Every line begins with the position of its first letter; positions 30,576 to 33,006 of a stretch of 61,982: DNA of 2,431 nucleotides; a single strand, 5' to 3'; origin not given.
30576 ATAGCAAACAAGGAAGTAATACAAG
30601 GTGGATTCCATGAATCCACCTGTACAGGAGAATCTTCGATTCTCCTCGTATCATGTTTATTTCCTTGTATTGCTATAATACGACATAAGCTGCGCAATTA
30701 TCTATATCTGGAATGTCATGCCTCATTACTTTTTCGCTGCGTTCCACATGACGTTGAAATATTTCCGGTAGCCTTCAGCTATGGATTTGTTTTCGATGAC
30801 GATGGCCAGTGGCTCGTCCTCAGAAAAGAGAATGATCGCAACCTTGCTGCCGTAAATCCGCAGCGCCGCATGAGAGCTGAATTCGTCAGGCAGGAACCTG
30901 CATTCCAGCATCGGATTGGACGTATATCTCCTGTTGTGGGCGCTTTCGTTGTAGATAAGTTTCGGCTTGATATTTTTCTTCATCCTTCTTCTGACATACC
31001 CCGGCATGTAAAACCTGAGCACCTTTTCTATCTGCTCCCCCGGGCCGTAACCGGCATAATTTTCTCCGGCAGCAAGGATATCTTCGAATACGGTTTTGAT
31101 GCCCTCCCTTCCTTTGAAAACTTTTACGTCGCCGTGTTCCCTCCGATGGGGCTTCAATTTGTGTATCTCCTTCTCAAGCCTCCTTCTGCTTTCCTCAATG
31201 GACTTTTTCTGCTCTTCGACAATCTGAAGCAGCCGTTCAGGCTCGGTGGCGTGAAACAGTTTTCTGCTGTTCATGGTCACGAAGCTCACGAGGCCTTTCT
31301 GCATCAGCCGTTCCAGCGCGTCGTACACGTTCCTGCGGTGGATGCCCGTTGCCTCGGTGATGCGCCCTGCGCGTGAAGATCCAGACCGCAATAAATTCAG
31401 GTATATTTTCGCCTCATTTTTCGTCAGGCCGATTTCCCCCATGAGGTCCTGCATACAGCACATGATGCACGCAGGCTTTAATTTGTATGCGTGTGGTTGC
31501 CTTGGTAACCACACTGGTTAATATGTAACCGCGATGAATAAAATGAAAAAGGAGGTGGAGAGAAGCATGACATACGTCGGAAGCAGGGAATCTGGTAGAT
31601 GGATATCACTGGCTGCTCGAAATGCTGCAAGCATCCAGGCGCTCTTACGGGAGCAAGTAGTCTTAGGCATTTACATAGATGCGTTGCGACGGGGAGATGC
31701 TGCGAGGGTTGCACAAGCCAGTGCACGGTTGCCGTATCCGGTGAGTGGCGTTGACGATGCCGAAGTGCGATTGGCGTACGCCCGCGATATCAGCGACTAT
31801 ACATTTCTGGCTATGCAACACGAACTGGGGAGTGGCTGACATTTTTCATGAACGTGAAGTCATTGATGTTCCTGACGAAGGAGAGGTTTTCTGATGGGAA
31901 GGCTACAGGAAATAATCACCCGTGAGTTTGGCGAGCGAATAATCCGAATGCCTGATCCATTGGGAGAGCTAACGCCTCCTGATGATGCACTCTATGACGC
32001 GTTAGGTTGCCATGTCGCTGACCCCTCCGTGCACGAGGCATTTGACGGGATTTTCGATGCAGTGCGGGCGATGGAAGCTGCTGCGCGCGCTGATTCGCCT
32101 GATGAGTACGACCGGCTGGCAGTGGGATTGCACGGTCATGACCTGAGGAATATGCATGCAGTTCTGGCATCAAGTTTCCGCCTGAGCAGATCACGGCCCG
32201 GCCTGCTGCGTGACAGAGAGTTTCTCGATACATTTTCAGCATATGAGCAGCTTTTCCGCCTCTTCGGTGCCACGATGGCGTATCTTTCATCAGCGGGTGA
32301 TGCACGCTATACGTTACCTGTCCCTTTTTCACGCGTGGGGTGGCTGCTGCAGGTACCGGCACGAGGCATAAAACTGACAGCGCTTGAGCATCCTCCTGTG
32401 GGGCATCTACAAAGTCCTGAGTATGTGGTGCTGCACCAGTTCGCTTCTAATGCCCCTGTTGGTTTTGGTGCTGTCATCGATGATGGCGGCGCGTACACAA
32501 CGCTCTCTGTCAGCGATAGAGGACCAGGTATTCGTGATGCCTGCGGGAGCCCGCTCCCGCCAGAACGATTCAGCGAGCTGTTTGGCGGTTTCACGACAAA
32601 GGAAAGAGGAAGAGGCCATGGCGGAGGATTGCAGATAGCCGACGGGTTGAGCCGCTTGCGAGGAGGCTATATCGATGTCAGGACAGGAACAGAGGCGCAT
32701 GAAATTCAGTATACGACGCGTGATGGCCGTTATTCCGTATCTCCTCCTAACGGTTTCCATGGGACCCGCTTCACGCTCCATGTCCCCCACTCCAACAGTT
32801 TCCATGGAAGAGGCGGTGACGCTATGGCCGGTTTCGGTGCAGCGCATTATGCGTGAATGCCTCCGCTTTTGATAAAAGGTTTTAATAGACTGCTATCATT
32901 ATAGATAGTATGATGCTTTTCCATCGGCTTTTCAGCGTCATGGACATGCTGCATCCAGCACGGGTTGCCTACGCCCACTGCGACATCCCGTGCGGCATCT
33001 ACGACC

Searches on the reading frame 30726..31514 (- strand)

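Call 3: search_protein_families(library=pfam, proteins=[window:30726-31514:-], max_evalue=0.01)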
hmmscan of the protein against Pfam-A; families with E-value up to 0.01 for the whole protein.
window:30726-31514:- (262 aa): 3 families
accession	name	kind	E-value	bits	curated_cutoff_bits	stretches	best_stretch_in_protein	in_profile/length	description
PF01978.25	TrmB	-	4e-17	62.3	25.6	1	27-93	3-68/68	Sugar-specific transcriptional regulator TrmB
PF08221.17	HTH_9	-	0.0018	18.8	23.4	1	35-80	16-61/62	RNA polymerase III subunit RPC82 helix-turn-helix domain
PF13551.12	HTH_29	-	0.0028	18.1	28.1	1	41-82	7-47/64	Winged helix-turn helix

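Call 4: search_protein_families(library=ncbifam, proteins=[window:30726-31514:-], max_evalue=0.01)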
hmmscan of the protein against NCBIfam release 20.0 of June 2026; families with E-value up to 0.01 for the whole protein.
window:30726-31514:- (262 aa): 5 families
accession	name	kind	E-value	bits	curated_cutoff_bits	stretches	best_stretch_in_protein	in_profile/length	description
NF047390.1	TransRegTrmBL1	equivalog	1.3e-11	44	650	1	25-118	10-102/341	HTH-type sugar sensing transcriptional regulator TrmBL1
NF040851.1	tran_reg_TrmB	equivalog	1.9e-10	40.5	600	1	24-127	10-109/338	HTH-type sugar-sensing transcriptional regulator TrmB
NF047392.1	TransRegTrmBHalo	equivalog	1.4e-07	30.9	500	1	23-151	11-132/349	HTH-type sugar sensing transcriptional regulator TrmB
NF053606.1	Sta1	subfamily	0.0012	18.9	80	1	29-79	17-67/100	Sta1 family transcriptional regulator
NF007341.0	PRK09834.1-3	equivalog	0.0045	16.1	269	0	39-79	20-60/274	DNA-binding transcriptional regulator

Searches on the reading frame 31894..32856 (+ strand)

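Call 3: search_protein_families(library=pfam, proteins=[window:31894-32856:+], max_evalue=0.01)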
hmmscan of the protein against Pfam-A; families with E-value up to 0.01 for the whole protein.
window:31894-32856:+ (320 aa): 1 family
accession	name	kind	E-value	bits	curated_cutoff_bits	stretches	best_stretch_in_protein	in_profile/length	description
PF02518.31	HATPase_c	-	7.4e-08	33.2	26.4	1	199-299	35-109/111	Histidine kinase-, DNA gyrase B-, and HSP90-like ATPase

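Call 4: search_protein_families(library=ncbifam, proteins=[window:31894-32856:+], max_evalue=0.01)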
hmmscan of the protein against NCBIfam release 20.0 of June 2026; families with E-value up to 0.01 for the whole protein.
window:31894-32856:+ (320 aa): 3 families
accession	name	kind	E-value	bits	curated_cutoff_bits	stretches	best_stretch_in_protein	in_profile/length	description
NF010076.0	PRK13557.1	subfamily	0.00012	20.7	631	1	198-265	321-381/540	histidine kinase famiy protein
NF010411.0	PRK13837.1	equivalog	0.00018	19.7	647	1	198-264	604-661/828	two-component system VirA-like sensor kinase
NF038348.1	T2SS_HK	subfamily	0.0071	14.8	450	1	217-264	511-559/574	histidine kinase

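Call 51: search_protein_families(library=phrogs, proteins=[window:31894-32856:+], max_evalue=0.01)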
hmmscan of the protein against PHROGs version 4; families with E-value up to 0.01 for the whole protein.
window:31894-32856:+ (320 aa): 1 family
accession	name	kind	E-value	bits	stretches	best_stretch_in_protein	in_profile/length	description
phrog_5982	-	unknown function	0.00011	21.2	1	183-263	760-830/1030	-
